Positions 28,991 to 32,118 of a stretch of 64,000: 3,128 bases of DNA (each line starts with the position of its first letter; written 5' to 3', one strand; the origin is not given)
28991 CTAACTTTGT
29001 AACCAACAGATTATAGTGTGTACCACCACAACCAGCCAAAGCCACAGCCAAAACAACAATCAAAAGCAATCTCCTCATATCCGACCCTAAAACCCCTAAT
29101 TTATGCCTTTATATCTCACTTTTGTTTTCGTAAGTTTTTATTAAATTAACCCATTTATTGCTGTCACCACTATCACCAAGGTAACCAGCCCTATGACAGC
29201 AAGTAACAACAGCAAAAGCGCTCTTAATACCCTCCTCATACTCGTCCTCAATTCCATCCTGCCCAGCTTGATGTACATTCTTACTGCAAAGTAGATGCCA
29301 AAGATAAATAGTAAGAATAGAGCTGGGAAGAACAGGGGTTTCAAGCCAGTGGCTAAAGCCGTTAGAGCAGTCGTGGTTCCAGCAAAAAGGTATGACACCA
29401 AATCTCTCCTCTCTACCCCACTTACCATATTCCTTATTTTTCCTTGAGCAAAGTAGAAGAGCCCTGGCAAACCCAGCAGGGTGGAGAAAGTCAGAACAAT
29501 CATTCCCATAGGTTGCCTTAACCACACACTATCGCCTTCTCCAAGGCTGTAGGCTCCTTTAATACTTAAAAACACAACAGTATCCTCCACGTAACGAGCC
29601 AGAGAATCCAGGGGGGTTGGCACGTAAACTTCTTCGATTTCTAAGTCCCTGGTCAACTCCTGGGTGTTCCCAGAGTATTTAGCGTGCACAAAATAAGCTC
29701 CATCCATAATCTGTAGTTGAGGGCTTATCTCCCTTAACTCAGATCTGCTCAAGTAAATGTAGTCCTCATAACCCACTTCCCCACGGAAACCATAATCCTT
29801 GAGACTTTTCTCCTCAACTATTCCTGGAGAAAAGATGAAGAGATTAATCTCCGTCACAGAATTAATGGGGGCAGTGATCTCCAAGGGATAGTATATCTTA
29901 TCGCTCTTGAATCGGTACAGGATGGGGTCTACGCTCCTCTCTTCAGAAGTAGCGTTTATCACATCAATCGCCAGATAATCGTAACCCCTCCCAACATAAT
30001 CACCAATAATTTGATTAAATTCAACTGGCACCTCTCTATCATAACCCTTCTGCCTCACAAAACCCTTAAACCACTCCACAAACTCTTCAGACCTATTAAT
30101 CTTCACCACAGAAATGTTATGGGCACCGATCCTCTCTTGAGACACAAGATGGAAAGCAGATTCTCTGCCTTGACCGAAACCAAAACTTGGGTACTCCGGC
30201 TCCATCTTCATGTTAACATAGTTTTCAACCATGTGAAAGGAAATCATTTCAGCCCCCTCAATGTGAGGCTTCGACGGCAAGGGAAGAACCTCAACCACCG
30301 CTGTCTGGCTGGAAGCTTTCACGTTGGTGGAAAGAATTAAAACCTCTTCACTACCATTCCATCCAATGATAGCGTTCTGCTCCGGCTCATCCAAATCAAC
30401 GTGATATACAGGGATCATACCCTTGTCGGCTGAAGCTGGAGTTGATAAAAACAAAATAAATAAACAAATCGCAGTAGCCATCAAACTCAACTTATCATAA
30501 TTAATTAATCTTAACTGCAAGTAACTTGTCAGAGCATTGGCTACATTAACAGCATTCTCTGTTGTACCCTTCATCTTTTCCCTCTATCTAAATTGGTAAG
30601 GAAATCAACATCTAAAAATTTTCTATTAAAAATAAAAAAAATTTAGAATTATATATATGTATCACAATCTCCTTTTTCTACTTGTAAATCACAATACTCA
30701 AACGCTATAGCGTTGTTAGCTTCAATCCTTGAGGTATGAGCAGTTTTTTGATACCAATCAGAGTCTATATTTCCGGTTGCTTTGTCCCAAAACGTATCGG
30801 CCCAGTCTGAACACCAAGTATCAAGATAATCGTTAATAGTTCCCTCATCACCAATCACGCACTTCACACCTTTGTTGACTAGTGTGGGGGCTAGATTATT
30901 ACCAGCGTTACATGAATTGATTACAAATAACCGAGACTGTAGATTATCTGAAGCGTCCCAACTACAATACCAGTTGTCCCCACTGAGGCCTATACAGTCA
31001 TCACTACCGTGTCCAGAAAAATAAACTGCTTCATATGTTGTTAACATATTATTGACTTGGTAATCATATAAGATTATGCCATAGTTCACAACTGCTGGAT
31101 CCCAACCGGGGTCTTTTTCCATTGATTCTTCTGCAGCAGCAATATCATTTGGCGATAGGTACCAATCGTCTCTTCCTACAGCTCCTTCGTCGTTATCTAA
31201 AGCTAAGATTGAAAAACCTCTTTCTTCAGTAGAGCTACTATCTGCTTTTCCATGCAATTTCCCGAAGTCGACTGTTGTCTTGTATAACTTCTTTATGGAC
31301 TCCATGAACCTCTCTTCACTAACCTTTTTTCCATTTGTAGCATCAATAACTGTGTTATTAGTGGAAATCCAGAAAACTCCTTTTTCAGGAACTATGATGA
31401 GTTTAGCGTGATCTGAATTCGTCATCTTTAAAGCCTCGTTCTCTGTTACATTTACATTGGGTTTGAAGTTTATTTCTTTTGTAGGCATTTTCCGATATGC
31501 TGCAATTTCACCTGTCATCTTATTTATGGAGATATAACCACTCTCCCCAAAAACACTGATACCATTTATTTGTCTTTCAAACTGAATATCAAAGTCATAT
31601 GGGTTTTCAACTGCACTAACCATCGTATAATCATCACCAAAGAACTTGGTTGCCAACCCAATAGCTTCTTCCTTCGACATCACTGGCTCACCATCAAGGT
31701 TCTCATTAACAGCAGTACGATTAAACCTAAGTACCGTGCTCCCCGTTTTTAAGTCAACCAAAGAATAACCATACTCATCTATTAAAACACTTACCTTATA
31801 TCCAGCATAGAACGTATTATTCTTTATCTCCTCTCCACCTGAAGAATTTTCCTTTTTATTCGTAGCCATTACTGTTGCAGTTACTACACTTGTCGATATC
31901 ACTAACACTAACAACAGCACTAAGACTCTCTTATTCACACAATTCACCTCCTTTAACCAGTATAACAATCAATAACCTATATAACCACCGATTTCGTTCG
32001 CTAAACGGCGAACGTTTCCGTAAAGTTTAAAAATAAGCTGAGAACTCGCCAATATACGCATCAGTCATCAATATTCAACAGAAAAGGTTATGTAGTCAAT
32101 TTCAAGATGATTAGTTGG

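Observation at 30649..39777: Twice-repeated five-part cassette: secreted hydrolase, membrane-anchored ArsR-type regulator, secreted cargo, terminator, ~210-aa anchored protein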

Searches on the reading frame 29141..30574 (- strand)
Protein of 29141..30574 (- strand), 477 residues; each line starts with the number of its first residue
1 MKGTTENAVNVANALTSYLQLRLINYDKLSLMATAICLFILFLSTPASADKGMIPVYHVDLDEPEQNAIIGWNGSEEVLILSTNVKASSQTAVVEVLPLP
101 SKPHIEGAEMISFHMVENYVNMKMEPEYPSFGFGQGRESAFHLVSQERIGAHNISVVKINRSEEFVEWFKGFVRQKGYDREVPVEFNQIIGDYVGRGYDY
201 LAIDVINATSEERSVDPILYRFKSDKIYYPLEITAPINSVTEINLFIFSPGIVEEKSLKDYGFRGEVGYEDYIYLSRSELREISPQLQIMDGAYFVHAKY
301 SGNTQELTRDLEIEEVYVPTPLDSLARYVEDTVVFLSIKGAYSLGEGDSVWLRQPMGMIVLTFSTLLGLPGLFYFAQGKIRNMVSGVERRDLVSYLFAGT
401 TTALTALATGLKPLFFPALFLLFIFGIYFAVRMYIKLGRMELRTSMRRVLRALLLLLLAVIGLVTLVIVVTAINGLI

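Call 7: search_protein_families(library=pfam, proteins=[window:29141-30574:-], max_evalue=0.01)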
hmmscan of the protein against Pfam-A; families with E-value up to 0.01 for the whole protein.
window:29141-30574:- (477 aa): 1 family
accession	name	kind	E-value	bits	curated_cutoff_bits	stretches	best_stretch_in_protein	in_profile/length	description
PF10092.14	DUF2330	-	8e-08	32.3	24.7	1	65-258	22-223/279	Uncharacterized protein conserved in bacteria (DUF2330)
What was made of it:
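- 29141..30574 (-): DUF2330 membrane or secreted protein, probably co-transcribed downstream of pepX. Pfam DUF2330 E=8e-8 (call 7).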

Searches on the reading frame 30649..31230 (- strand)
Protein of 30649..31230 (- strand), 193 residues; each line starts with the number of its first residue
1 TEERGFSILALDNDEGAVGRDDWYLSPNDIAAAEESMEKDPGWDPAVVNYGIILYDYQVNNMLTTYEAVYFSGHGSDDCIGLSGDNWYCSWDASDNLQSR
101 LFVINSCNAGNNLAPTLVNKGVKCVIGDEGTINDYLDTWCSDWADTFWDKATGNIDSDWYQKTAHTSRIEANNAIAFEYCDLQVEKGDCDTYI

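Call 67: search_protein_families(library=pfam, proteins=[window:30649-31230:-], max_evalue=0.1)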
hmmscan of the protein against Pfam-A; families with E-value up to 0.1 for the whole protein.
window:30649-31230:- (193 aa): 0 families

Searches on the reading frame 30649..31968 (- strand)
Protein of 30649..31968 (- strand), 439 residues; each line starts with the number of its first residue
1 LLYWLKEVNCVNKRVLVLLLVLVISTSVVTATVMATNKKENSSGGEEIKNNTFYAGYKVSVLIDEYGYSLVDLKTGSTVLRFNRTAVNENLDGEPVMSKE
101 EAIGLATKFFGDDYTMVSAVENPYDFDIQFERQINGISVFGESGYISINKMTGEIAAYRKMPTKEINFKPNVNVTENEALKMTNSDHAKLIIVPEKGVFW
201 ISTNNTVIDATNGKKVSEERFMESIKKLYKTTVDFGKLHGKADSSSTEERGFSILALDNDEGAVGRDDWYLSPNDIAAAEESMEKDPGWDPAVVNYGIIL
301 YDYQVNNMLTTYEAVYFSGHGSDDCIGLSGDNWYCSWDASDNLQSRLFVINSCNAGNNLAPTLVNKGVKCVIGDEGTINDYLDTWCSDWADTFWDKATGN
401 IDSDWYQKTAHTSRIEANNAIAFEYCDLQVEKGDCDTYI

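Call 7: search_protein_families(library=pfam, proteins=[window:30649-31968:-], max_evalue=0.01)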
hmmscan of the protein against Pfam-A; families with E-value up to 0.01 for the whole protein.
window:30649-31968:- (439 aa): 0 families

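Call 15: search_solved_structures(query=window:30649-31968:-, max_evalue=1)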
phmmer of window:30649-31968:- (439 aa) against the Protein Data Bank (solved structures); distinct sequences matched with E-value up to 1: 0.

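Call 30: search_protein_families(library=ncbifam, proteins=[window:30649-31968:-], max_evalue=0.01)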
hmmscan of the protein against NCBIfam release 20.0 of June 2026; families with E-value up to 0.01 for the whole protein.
window:30649-31968:- (439 aa): 0 families

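Call 35: find_homologous_proteins(query=window:30649-31938:-, max_evalue=0.001)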
Query window:30649-31938:- (429 aa): 16 proteins with E <= 0.001 among 5485 candidates.
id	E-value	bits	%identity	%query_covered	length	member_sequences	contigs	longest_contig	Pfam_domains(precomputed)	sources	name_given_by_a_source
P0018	1.4e-289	978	100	100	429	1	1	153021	-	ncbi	ncbi:MAG: hypothetical protein R6U44_10130 [Archaeoglobaceae archaeon]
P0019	5.8e-152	524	86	60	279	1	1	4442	-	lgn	-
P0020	6.3e-135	468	52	100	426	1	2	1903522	-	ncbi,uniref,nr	ncbi:hypothetical protein [Geoglobus acetivorans]|uniref:C13 family peptidase n=1 Tax=Geoglobus acet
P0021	2.8e-134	466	50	100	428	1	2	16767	-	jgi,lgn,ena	-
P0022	2.8e-110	387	46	100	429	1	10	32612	-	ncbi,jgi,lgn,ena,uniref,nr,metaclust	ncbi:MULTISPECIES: hypothetical protein [unclassified Archaeoglobus]|jgi:hypothetical protein|uniref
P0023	1.1e-106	375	43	99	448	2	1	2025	-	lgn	-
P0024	1.4e-104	368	43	99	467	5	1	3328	-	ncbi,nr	ncbi:MAG: hypothetical protein KJ714_00030 [Euryarchaeota archaeon]|nr:hypothetical protein [Euryarc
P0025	4.8e-101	357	42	99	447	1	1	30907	-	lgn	-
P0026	3.1e-98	347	47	90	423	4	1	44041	-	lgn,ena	-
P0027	1.5e-91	325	45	89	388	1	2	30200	-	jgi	jgi:hypothetical protein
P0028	2.6e-88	315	53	67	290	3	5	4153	-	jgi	jgi:hypothetical protein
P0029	1.3e-83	299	52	67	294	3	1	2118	-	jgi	jgi:hypothetical protein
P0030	8.5e-83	297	41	90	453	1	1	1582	-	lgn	-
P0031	1.6e-78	282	48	68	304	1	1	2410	-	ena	-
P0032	4.1e-76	274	47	74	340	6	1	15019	-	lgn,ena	-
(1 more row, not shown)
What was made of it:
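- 30649..31938 (-): pepX: a secreted 429-aa protein with N-terminal PepSY-like repeats and a Cys-rich C-terminal domain carrying an invariant SGHG...SAC motif. A putative Cys peptidase, unverified. Homologs in Geoglobus and Archaeoglobus; the UniRef name of one is 'C13 family peptidase' (call 35).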

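Call 38: find_encoding_contigs(protein=P0020, flank=8000, max_places=2)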
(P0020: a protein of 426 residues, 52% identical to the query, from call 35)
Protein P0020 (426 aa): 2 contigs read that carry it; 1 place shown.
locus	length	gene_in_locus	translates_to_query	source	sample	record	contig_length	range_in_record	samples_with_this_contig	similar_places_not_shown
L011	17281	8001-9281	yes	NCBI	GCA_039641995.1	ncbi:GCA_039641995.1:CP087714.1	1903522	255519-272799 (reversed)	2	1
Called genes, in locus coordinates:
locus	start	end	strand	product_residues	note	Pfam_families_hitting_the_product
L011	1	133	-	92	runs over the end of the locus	PF21476:PF0610-like_N, PF23470:Zn_ribbon_PF0610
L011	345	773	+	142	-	PF02926:THUMP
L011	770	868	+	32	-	-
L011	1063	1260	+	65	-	PF00833:Ribosomal_S17e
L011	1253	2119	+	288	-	PF00701:DHDPS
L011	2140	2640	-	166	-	PF01047:MarR (weak), PF01978:TrmB (weak), PF13412:HTH_24 (weak), PF24034:DUF7343, PF12802:MarR_2 (weak)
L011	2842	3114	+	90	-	PF09851:SHOCT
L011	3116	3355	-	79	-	PF09855:Zn_ribbon_13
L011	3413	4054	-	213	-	PF13610:DDE_Tnp_IS240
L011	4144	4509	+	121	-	PF01909:NTP_transf_2, PF18765:Polbeta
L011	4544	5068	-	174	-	PF14520:HHH_5 (faint), PF12836:HHH_3, PF00633:HHH (faint)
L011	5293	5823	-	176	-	PF04343:DUF488, PF22751:DUF488-N3a (weak)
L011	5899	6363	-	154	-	PF25213:HVO_A0261_N (weak), PF12840:HTH_20, PF01022:HTH_5, PF01047:MarR (weak), PF08279:HTH_11 (weak), PF12802:MarR_2 (weak), PF13412:HTH_24, PF13463:HTH_27 (weak), +2 more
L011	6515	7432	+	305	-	-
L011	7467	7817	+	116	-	-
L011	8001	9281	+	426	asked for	-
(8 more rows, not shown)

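Call 39: find_encoding_contigs(protein=P0022, flank=8000, max_places=2)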
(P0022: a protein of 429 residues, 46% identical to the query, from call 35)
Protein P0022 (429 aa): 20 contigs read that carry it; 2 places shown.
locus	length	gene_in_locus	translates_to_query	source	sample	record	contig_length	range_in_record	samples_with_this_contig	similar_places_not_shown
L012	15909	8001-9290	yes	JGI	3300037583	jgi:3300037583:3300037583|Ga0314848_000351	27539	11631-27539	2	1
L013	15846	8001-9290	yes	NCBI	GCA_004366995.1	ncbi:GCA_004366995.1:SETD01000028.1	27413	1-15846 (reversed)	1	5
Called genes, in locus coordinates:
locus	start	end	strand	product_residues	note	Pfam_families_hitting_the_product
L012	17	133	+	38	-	-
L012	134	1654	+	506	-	PF00474:SSF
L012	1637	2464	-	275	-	PF00892:EamA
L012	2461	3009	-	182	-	PF01966:HD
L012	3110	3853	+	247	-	PF01022:HTH_5 (weak), PF12840:HTH_20 (weak), PF08350:FilR1_middle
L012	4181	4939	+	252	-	-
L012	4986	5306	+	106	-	-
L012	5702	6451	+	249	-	-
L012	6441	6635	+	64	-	-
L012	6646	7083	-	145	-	-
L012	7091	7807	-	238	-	PF01966:HD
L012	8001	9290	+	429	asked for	-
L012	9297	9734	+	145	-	-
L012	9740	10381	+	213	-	-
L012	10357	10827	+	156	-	-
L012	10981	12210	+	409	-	-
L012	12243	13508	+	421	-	-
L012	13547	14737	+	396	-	-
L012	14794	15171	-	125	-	-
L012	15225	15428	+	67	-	-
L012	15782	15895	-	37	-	-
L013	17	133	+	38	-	-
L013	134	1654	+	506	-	PF00474:SSF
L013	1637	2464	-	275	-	PF00892:EamA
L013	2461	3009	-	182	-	PF01966:HD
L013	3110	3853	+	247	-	PF01022:HTH_5 (weak), PF12840:HTH_20 (weak), PF08350:FilR1_middle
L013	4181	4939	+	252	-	-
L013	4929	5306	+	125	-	-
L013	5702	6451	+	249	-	-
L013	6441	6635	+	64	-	-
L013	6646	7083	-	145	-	-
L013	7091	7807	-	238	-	PF01966:HD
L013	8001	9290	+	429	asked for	-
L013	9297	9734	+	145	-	-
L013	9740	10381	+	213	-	-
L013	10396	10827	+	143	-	-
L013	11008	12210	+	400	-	-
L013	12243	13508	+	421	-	-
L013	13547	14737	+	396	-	-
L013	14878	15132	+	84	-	-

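Call 61: predict_structure(alignment_id=A3)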
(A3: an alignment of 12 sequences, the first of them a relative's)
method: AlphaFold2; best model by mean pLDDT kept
length: 429 residues; sequences in the alignment: 12
mean_pLDDT: 53.8   pTM: 0.48
mean pLDDT of the five models: 53.8, 51.1, 50.7, 50.5, 50.5
residues with pLDDT >= 90: 41; 70-90: 126; 50-70: 28; < 50: 234
segments of 3 or more residues with pLDDT < 50: 1-4, 6-39, 235-429
pLDDT, mean of each block of 10 residues (from residue 1): 44 37 30 39 80 77 86 66 80 94 86 74 87 81 82 81 91 86 89 84 88 77 60 45 24 26 33 29 32 38 30 26 23 26 30 34 27 31 39 35 35 26 23
secondary structure, 60 per line:
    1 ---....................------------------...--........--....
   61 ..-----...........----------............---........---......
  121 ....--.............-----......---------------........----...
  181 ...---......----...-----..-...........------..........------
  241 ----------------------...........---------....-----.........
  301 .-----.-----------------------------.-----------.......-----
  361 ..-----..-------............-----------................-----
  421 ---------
elements in order: H4-23 E42-44 E47-54 E57-62 E68-73 H74-78 H89-100 E104-111 E115-124 E127-139 E145-150 H166-173 E178-183 E187-192 E197-199 H208-218 H225-234 H263-273 H283-286 H292-301 H349-355 H377-388 H400-415
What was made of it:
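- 30649..31938 (-): The AF2 model of the C-terminal domain has pLDDT below 50 (call 61).
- Tried and rejected: The AF2 model is unusable for the C-terminal domain (call 61), so no fold search was attempted.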

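Call 70: search_solved_structures(query=A3, max_evalue=10)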
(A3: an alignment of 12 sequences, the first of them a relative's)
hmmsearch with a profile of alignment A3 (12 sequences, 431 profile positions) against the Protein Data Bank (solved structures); distinct sequences matched with E-value up to 10: 13.
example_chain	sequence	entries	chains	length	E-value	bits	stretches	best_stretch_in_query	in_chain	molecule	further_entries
6i37_A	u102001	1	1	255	0.0011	21.3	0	177-203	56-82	nv1Pizza6-AYW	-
6i3b_A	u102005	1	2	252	0.0011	21.2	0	177-203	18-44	cPizza6-AYW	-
6i38_A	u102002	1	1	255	0.0012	21.1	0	176-203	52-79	nv2Pizza6-AYW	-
6f0q_A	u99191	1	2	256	0.0013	21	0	176-203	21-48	Pizza6-AYW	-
6i3a_A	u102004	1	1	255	0.0014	21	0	169-203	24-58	v22Pizza6-AYW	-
6i39_A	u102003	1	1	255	0.0017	20.7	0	176-203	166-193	v31Pizza6-AYW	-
6f0s_A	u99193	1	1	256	0.028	16.6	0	173-203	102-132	Pizza6-SYW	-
7zpz_A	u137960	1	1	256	0.034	16.4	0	177-203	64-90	Pizza6-TSR-TSH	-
7zph_A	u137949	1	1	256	0.043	16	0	177-203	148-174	Pizza6-TNK-RSH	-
7zpw_A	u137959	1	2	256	0.046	15.9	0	176-203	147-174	Pizza6-TSK-TSH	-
7zq2_A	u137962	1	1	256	0.054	15.7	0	172-203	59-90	Pizza6-RSH-TSH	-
7zcj_A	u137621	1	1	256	0.057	15.6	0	177-203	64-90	Pizza6-TNH-TSH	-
7zqg_A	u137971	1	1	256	0.066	15.4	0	176-203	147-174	Pizza6-KSH-TSH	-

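Call 84: search_protein_families(library=padloc, proteins=[window:30649-31938:-], max_evalue=0.001)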
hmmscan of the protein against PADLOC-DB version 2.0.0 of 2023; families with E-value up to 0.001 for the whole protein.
window:30649-31938:- (429 aa): 0 families
